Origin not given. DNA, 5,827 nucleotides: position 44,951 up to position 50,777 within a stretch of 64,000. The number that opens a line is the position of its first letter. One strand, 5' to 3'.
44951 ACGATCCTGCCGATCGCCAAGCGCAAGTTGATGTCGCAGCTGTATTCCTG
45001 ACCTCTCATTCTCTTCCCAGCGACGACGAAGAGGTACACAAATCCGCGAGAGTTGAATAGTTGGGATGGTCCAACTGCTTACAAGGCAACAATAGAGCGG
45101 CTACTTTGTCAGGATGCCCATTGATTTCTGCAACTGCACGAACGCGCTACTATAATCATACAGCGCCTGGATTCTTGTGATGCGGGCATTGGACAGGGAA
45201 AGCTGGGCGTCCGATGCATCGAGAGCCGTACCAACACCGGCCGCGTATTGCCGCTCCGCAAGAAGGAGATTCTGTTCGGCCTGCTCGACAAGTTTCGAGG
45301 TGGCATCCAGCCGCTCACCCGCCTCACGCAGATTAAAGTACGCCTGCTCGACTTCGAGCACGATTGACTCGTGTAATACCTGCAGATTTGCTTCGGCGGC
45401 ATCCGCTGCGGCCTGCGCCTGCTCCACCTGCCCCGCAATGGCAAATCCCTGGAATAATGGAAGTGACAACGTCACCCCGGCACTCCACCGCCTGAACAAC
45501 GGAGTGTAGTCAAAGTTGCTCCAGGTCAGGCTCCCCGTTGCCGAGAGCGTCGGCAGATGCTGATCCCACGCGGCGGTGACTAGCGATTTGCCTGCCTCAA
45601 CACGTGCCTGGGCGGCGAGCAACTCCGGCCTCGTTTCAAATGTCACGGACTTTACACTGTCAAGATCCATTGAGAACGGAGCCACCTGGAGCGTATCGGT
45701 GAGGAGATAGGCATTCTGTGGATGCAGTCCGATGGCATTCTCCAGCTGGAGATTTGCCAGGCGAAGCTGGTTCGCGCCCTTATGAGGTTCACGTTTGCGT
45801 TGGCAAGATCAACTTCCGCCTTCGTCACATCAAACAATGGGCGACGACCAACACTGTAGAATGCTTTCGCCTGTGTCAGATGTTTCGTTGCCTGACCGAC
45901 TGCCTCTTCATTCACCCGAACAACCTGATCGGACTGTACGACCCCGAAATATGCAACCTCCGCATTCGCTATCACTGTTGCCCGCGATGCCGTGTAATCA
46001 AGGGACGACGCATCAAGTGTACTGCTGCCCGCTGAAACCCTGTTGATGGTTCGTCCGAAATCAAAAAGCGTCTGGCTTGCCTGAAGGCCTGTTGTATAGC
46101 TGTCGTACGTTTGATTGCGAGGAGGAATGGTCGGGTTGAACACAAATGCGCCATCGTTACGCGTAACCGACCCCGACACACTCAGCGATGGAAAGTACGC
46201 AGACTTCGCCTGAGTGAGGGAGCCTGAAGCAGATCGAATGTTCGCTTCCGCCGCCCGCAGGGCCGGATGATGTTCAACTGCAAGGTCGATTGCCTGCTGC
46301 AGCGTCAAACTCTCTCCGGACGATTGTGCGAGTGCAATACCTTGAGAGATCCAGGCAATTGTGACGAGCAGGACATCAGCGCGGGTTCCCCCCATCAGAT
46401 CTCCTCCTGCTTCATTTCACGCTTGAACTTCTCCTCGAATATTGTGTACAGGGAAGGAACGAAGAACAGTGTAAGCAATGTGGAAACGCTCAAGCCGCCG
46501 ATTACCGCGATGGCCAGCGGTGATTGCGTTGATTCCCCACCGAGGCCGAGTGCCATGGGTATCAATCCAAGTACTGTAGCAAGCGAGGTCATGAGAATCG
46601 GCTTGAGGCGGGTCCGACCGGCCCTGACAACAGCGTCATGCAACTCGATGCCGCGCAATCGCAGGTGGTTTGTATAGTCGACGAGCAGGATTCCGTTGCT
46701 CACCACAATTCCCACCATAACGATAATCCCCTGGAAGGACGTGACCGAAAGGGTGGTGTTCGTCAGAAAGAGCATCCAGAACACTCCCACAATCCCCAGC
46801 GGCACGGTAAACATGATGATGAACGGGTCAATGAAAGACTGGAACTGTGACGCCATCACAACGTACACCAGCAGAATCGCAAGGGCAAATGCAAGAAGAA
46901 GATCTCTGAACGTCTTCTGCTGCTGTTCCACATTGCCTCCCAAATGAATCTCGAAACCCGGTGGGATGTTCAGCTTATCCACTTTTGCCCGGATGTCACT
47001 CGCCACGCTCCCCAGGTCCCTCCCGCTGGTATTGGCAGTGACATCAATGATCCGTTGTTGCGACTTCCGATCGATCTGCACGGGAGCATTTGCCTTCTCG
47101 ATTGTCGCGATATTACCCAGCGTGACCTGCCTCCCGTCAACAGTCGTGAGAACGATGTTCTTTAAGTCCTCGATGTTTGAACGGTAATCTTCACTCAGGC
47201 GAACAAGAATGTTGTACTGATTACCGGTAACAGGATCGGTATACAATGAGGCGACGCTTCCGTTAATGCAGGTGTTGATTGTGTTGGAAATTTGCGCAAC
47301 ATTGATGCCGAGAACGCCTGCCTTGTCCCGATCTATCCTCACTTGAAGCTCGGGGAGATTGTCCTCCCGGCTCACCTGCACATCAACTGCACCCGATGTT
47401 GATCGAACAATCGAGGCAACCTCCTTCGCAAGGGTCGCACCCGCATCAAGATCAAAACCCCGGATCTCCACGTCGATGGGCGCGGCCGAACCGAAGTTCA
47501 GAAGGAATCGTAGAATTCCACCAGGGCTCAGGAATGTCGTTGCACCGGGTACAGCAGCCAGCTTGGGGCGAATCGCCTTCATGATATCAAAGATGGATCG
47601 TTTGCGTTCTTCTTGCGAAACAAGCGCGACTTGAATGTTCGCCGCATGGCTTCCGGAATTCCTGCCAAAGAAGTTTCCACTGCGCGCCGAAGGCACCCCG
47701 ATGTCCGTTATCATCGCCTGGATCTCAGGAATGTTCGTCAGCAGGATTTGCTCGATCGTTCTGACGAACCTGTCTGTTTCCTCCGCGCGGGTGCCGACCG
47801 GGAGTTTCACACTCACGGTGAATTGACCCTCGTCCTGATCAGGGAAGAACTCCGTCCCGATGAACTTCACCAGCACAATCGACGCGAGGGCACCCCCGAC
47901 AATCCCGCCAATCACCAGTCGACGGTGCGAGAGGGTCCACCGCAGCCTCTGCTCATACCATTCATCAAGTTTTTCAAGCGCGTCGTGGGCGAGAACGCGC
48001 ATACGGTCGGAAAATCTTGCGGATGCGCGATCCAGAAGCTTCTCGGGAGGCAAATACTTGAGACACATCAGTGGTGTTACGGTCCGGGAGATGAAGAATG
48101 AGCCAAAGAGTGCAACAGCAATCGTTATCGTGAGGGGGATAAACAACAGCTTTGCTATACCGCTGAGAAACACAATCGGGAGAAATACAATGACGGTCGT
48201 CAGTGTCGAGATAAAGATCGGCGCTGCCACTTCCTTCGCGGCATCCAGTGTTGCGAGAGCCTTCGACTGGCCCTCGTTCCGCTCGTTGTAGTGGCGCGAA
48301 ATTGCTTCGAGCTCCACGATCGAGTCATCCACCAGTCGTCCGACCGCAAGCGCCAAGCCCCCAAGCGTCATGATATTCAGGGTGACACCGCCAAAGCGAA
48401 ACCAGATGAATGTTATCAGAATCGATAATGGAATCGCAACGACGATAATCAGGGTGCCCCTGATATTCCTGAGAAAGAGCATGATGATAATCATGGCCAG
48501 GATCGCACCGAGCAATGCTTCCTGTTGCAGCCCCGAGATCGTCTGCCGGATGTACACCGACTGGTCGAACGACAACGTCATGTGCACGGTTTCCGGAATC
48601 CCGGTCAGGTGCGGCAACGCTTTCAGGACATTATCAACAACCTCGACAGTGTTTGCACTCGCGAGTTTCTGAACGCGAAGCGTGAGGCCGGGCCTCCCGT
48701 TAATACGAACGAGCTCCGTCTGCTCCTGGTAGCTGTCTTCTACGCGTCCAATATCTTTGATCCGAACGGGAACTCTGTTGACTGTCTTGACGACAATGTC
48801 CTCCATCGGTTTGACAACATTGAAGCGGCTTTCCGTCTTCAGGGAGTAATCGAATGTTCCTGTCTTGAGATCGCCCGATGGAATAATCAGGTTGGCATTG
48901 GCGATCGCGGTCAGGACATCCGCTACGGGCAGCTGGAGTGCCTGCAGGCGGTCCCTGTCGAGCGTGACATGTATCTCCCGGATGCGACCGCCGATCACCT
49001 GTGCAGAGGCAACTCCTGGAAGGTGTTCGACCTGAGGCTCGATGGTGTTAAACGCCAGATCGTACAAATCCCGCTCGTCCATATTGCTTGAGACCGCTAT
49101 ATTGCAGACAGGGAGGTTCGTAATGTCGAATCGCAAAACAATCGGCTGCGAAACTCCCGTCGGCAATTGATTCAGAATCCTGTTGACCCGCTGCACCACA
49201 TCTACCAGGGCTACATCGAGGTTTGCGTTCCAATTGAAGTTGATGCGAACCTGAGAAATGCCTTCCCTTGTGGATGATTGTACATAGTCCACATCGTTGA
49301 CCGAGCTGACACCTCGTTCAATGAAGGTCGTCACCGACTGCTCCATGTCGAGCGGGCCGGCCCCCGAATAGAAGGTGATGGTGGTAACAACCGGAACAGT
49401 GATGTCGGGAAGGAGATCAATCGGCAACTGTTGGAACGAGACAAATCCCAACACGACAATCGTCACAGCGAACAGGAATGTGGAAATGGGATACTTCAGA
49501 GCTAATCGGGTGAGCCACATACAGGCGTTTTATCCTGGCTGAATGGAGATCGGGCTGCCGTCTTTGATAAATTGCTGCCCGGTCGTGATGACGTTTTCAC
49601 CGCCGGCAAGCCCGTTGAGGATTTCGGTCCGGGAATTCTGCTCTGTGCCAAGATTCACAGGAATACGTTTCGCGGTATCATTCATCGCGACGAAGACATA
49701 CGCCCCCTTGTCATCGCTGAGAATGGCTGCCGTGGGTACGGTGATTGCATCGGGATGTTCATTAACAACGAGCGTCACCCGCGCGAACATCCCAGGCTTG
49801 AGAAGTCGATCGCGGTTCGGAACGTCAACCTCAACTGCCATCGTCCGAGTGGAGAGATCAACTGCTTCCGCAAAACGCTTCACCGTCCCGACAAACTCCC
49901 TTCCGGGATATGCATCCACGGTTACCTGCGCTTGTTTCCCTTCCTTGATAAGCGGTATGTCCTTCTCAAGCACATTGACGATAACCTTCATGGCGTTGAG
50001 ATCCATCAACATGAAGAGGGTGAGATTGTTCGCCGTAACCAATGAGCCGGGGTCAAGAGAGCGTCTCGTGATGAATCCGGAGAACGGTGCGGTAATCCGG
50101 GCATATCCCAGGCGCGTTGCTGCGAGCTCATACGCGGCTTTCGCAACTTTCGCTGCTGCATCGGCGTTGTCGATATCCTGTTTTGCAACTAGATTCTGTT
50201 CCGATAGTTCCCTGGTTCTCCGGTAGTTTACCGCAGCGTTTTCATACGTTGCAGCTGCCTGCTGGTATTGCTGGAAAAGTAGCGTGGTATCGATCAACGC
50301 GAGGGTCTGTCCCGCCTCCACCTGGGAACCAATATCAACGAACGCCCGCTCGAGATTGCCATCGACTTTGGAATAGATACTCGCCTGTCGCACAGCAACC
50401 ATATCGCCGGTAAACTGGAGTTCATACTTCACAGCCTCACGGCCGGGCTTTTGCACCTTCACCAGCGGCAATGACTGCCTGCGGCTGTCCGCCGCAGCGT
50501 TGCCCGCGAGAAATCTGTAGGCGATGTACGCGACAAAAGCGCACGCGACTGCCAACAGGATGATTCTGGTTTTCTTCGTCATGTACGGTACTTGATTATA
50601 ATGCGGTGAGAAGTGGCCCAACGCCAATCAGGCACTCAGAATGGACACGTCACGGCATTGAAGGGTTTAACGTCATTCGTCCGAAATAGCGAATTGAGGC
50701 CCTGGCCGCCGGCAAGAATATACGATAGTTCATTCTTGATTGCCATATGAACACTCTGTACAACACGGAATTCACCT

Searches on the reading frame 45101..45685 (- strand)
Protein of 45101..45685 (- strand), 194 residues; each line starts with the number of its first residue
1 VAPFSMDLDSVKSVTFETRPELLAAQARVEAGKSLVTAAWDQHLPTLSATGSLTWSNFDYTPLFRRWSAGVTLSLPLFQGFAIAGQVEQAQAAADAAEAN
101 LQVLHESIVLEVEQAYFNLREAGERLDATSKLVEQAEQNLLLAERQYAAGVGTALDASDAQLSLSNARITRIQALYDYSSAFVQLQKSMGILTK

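Call 10: search_protein_families(library=pfam, proteins=[window:45101-45685:-], max_evalue=0.001)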
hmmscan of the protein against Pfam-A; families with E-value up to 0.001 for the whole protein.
window:45101-45685:- (194 aa): 1 family
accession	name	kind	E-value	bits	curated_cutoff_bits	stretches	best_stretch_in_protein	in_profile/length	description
PF02321.23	OEP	-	1.3e-36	126.6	22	1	16-190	9-187/187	Outer membrane efflux protein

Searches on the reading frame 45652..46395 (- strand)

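Call 10: search_protein_families(library=pfam, proteins=[window:45652-46395:-], max_evalue=0.001)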
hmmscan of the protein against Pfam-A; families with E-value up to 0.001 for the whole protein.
window:45652-46395:- (247 aa): 1 family
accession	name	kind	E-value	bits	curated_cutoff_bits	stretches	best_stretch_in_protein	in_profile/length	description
PF02321.23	OEP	-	9.5e-34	117.3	22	1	32-211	1-175/187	Outer membrane efflux protein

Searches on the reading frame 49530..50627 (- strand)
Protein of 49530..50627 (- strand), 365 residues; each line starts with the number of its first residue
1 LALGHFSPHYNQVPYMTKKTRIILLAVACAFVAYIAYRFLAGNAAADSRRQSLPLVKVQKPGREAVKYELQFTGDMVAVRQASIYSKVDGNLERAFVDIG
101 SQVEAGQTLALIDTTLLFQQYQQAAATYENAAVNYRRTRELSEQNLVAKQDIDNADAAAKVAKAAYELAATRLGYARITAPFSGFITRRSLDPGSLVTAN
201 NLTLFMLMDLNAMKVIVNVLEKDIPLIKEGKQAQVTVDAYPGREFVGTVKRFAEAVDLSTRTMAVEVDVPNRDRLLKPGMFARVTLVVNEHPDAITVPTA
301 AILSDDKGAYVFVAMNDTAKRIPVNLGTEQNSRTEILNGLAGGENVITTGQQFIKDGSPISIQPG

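Call 10: search_protein_families(library=pfam, proteins=[window:49530-50627:-], max_evalue=0.001)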
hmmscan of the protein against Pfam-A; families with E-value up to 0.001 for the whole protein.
window:49530-50627:- (365 aa): 2 families
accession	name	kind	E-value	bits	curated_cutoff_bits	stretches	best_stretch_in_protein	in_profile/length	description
PF16576.10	HlyD_D23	-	3.8e-31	108.5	30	1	80-282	18-214/214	Barrel-sandwich domain of CusB or HlyD membrane-fusion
PF13437.12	HlyD_3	-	1.3e-16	61.7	22.2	1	178-279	2-106/106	HlyD family secretion protein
